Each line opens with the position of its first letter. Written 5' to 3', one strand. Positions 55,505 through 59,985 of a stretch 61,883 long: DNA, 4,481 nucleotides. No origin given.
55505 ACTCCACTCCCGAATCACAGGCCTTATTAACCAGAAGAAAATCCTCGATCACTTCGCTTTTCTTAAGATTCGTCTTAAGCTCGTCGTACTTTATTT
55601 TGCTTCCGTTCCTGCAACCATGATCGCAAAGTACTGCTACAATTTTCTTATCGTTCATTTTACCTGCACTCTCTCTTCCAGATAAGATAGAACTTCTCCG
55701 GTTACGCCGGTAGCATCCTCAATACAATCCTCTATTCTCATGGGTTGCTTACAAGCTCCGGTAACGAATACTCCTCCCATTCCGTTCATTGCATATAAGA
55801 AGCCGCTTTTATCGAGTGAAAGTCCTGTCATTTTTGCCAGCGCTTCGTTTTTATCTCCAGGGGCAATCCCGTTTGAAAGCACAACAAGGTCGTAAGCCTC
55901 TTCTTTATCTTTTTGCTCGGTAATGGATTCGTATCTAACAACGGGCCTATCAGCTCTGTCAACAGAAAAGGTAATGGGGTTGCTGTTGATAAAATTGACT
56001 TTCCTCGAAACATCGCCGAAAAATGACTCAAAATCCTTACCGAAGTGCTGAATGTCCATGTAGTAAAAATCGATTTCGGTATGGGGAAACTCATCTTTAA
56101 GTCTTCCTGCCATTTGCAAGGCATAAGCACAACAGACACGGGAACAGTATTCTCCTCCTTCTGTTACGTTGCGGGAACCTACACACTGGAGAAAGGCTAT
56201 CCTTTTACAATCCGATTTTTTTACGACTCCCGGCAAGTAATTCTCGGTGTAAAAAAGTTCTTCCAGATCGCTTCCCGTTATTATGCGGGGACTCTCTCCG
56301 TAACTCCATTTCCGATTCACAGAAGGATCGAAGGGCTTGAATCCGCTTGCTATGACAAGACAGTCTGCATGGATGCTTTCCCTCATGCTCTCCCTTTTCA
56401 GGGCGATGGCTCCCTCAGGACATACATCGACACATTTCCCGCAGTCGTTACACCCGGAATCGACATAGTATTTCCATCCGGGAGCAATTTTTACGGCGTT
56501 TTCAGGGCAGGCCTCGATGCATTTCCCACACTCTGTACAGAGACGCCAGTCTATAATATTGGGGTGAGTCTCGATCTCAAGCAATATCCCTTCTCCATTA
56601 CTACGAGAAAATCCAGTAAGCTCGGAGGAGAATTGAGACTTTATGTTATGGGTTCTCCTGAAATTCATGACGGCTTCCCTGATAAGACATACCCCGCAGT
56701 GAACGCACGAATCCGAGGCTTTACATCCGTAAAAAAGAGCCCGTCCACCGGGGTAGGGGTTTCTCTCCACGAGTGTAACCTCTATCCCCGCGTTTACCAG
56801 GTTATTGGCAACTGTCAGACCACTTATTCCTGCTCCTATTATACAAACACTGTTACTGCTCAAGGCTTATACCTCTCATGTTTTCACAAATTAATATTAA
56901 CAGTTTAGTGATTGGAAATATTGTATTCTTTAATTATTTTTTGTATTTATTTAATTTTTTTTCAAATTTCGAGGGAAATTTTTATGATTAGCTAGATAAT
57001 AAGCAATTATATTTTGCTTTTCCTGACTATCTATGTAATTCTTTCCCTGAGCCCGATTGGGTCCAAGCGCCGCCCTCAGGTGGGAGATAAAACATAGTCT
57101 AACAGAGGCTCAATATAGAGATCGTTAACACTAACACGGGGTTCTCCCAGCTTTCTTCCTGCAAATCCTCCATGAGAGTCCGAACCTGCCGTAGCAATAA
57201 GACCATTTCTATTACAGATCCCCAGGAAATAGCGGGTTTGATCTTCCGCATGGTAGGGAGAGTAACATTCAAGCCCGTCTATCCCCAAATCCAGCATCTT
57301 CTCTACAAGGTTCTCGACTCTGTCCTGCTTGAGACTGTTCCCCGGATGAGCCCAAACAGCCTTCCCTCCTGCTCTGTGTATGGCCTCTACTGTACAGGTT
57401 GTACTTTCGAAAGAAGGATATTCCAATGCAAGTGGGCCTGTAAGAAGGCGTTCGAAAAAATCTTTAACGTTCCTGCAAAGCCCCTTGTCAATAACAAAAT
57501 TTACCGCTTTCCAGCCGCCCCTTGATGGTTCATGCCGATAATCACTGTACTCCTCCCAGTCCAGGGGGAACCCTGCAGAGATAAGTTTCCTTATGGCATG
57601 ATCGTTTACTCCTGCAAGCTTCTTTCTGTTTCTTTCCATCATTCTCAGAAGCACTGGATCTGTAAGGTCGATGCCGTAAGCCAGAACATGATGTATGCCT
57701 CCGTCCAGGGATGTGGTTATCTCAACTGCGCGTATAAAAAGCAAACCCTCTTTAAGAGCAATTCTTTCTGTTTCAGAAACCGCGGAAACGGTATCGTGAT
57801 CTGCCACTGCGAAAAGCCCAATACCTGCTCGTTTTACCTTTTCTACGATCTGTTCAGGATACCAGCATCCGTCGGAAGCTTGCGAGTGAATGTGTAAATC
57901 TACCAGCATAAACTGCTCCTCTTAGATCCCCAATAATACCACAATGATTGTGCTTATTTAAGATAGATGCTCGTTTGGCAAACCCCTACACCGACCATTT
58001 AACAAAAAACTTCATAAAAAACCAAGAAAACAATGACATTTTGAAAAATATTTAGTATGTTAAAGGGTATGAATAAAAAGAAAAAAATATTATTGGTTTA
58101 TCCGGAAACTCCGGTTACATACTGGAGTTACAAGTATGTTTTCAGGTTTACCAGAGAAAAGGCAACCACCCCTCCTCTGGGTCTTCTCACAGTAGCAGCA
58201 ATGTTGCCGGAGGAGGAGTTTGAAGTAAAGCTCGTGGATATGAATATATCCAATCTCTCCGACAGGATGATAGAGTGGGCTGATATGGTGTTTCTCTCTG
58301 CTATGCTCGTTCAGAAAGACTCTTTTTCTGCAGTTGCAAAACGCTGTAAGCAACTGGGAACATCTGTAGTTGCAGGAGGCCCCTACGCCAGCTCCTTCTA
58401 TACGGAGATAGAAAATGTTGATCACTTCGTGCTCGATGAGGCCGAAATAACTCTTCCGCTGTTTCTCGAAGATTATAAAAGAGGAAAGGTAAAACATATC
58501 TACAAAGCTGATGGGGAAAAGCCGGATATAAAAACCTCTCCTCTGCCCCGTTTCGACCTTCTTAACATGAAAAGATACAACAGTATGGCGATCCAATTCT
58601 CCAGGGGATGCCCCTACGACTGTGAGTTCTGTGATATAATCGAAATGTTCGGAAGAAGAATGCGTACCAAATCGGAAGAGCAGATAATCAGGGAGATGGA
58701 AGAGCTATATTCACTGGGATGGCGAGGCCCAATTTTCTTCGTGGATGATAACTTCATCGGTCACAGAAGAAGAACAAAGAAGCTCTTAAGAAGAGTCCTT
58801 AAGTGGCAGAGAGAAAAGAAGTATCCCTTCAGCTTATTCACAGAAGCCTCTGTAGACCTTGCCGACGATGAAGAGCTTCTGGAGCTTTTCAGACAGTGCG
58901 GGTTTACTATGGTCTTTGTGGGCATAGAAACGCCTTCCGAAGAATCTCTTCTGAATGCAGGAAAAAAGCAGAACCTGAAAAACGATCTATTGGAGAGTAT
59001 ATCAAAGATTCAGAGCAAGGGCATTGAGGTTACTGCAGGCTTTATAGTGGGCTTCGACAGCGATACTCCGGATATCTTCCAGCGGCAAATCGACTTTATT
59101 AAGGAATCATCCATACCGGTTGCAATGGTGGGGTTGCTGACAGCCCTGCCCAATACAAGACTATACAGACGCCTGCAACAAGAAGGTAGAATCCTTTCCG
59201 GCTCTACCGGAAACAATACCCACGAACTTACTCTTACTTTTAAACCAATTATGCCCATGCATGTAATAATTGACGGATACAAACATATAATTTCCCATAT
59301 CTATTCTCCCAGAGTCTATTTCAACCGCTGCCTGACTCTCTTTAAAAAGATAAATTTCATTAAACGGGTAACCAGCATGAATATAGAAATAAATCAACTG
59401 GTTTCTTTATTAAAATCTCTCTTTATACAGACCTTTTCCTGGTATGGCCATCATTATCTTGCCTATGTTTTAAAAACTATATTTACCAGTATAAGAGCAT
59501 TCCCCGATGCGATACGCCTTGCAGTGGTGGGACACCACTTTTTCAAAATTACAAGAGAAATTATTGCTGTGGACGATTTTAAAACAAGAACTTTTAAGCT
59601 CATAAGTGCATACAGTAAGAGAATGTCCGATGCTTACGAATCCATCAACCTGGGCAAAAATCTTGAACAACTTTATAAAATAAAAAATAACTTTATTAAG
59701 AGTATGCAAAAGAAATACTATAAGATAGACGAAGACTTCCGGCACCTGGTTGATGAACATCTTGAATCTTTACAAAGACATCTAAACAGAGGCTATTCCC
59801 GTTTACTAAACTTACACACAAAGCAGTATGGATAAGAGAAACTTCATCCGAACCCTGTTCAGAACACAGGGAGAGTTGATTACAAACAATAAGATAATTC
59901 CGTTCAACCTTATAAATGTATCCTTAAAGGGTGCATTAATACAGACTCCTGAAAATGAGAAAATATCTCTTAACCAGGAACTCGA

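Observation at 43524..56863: One 13.3 kb co-directional locus joins an Mvh-type [NiFe] hydrogenase to MetF/MetV through three HdrA cores, two MvhD and an HdrC-like protein, with no HdrB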

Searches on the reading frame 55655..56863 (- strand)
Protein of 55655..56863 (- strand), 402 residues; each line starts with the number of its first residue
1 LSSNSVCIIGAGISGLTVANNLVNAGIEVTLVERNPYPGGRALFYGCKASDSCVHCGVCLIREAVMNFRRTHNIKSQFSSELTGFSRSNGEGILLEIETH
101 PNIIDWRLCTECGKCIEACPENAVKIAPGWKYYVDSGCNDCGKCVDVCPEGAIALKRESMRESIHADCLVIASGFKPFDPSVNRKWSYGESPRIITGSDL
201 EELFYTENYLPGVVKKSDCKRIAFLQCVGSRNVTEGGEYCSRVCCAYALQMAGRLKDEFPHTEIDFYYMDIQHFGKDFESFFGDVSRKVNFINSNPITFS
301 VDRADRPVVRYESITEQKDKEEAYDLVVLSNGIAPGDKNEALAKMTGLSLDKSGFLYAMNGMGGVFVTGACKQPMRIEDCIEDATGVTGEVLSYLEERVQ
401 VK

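Call 3: search_protein_families(library=pfam, proteins=[window:55655-56863:-], max_evalue=0.01)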
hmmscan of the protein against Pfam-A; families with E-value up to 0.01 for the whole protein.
window:55655-56863:- (402 aa): 24 families
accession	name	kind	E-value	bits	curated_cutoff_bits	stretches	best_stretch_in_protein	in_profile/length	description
PF07992.20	Pyr_redox_2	-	4.5e-12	46.4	26.1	1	5-377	2-284/291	Pyridine nucleotide-disulphide oxidoreductase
PF00037.32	Fer4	-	4.8e-11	42.4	21.1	2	103-124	2-23/24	4Fe-4S binding domain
PF12838.12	Fer4_7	-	5.3e-10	40.1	27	2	109-152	2-52/52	4Fe-4S dicluster domain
PF13450.12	NAD_binding_8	-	4.9e-09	36.8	21.9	1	8-43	1-36/68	NAD(P)-binding Rossmann-like domain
PF12837.12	Fer4_6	-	5.4e-09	36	25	2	138-153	9-24/24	4Fe-4S binding domain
PF13237.11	Fer4_10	-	5.5e-09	36.3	25.5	2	103-149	3-53/53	4Fe-4S dicluster domain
PF13187.11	Fer4_9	-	2.2e-08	34.4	27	1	109-153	2-52/52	4Fe-4S dicluster domain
PF01266.30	DAO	-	4.1e-08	33.6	27.9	1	6-40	2-36/353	FAD dependent oxidoreductase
PF13484.11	Fer4_16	-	2e-07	32.1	30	2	138-162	2-26/66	4Fe-4S double cluster binding domain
PF14697.11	Fer4_21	-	8.4e-07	29.5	35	1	104-154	3-58/59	4Fe-4S dicluster domain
PF13183.11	Fer4_8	-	1.5e-06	29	27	1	51-122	3-67/68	4Fe-4S dicluster domain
PF12797.12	Fer4_2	-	6.2e-06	26.3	24.5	2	103-121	4-22/22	4Fe-4S binding domain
PF01494.25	FAD_binding_3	-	1e-05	25.4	22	1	5-35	3-33/349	FAD binding domain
PF00070.33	Pyr_redox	-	1.1e-05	26.2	22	1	6-39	2-35/82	Pyridine nucleotide-disulphide oxidoreductase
PF12798.12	Fer4_3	-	9.9e-05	23.3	27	1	109-123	1-15/15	4Fe-4S binding domain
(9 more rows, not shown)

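Call 4: search_protein_families(library=ncbifam, proteins=[window:55655-56863:-], max_evalue=0.001)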
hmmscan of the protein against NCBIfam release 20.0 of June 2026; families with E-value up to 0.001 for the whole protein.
window:55655-56863:- (402 aa): 93 families (the best 25 are shown)
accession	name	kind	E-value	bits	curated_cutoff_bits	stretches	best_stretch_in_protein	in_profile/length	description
NF040770.1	hetero_SS_HdrA2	exception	1.8e-61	208.3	1100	2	132-391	283-556/777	CoB-CoM heterodisulfide reductase HdrA2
NF041891.1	hdrA_Methbact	equivalog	1.5e-50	172.3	1300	1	3-400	133-561/762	ferredoxin:CoB-CoM heterodisulfide reductase subunit HdrA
NF041778.1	hetero_SS_HdrA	equivalog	5.7e-45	153.4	1400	2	137-385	299-560/771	ferredoxin:CoB-CoM heterodisulfide reductase subunit HdrA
NF009410.0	PRK12771.1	subfamily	1.3e-09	37.2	516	2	108-158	513-565/566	NAD(P)-binding protein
TIGR03467.1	HpnE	equivalog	2.7e-09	36.8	283.05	1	6-55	1-54/430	hydroxysqualene dehydroxylase HpnE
TIGR02700.1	flavo_MJ0208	hypoth_equivalog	3.3e-09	36.4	251.35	1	99-155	140-196/234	dihydromethanopterin reductase (acceptor)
NF009409.0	PRK12770.1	subfamily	4.4e-09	35.8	343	1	4-45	19-60/360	putative glutamate synthase subunit beta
NF038196.1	ferrodoxin_EFR1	subfamily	4.6e-09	36.7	75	1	108-159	185-235/242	EFR1 family ferrodoxin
TIGR02734.1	crtI_fam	subfamily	8.4e-09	34.6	238.1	1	6-44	1-39/504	phytoene desaturase family protein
NF005560.0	PRK07233.1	equivalog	3.6e-08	32.7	252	1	5-44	2-41/435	hypothetical protein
NF043069.1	T4HPD_activ_SAM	equivalog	4.6e-08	32.8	425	1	108-155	52-99/299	trans-4-hydroxy-L-proline dehydratase activase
NF007013.0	PRK09477.1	equivalog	6.9e-08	31.9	234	1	107-158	224-279/286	quinol dehydrogenase ferredoxin subunit NapH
TIGR04041.1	activase_YjjW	hypoth_equivalog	8.8e-08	31.9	250.2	1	106-154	40-88/276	YjjW family glycine radical enzyme activase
NF045637.1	carotdesatCrtDProt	equivalog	2.3e-07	29.8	580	1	6-42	1-37/485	1-hydroxycarotenoid 3,4-desaturase CrtD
NF010368.0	PRK13795.1-3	equivalog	2.4e-07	29.4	588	1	108-149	588-628/635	hypothetical protein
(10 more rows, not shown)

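Call 39: search_solved_structures(query=window:55655-56863:-, max_evalue=0.00001, show_alignments=1)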
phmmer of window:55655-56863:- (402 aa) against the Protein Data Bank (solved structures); distinct sequences matched with E-value up to 0.00001: 9.
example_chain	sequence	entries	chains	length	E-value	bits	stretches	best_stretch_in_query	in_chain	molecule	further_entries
8rvv_A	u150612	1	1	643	2e-59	205.1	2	137-389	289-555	H(2):CoB-CoM heterodisulfide,ferredoxin reductase subunit A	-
8rvu_a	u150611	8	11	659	3.1e-59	204.5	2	137-389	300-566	H(2):CoB-CoM heterodisulfide,ferredoxin reductase subunit A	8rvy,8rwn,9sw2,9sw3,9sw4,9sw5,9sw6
5odc_A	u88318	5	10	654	8.9e-53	183.2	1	6-382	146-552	Heterodisulfide reductase, subunit A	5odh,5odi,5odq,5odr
9sfi_A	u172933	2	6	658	3.6e-41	145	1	5-391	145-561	CoB--CoM heterodisulfide reductase iron-sulfur subunit A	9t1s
7bkb_A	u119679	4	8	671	4.1e-37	131.6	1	132-388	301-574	CoB--CoM heterodisulfide reductase iron-sulfur subunit A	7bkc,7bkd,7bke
6tjr_A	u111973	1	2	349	7.5e-28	101.1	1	163-392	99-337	Fumarate reductase/succinate dehydrogenase flavoprotein domain protein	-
9sw6_G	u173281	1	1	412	1.5e-18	70.5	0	108-156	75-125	Polyferredoxin protein MvhB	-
9sfi_O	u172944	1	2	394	5.5e-08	35.7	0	105-156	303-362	Ferredoxin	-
7np8_A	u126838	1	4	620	8e-06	28.6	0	101-159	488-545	Coenzyme F420-dependent sulfite reductase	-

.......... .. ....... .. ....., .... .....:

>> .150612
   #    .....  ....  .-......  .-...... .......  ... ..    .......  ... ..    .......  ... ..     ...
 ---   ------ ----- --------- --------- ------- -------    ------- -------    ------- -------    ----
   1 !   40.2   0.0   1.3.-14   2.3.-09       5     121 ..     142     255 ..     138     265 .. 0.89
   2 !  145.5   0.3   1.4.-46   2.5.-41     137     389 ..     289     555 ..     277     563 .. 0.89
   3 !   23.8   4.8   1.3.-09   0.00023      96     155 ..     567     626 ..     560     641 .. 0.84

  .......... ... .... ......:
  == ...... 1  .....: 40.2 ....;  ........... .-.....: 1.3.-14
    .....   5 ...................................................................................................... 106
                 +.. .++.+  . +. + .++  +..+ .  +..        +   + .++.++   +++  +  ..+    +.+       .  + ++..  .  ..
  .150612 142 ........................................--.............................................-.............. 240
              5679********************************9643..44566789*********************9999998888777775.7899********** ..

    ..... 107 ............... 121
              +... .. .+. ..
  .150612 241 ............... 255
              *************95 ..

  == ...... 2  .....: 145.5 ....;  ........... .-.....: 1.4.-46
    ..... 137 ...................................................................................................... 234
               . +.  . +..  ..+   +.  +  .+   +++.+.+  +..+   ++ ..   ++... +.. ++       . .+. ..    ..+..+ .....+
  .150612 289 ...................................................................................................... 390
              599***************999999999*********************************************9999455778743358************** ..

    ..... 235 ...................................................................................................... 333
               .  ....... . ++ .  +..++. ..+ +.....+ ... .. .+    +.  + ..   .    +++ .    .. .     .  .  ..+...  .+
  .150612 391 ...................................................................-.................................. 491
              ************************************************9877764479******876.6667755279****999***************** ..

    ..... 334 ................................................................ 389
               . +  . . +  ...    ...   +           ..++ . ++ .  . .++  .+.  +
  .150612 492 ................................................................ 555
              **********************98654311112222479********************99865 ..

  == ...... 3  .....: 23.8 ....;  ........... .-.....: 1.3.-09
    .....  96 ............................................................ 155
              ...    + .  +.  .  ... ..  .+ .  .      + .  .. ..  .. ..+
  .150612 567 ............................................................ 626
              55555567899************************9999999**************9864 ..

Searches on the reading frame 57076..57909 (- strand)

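Call 56: search_protein_families(library=pfam, proteins=[window:57076-57909:-], max_evalue=0.001)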
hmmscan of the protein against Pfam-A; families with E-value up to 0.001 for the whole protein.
window:57076-57909:- (277 aa): 1 family
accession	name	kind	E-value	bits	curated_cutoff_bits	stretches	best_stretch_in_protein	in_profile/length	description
PF02811.25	PHP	-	4.5e-06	27.5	26.4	1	4-69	1-70/164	PHP domain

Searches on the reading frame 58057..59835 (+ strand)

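Call 56: search_protein_families(library=pfam, proteins=[window:58057-59835:+], max_evalue=0.001)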
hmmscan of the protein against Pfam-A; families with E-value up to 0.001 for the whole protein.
window:58057-59835:+ (592 aa): 3 families
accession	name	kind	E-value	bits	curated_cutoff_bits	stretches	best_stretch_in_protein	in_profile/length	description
PF13282.11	DUF4070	-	2.1e-28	99.6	22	1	367-503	1-139/144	Domain of unknown function (DUF4070)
PF04055.27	Radical_SAM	-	1.7e-20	74.3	29.5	1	179-346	1-164/166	Radical SAM superfamily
PF02310.24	B12-binding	-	3.9e-12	46.5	32.1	1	37-134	11-118/121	B12 binding domain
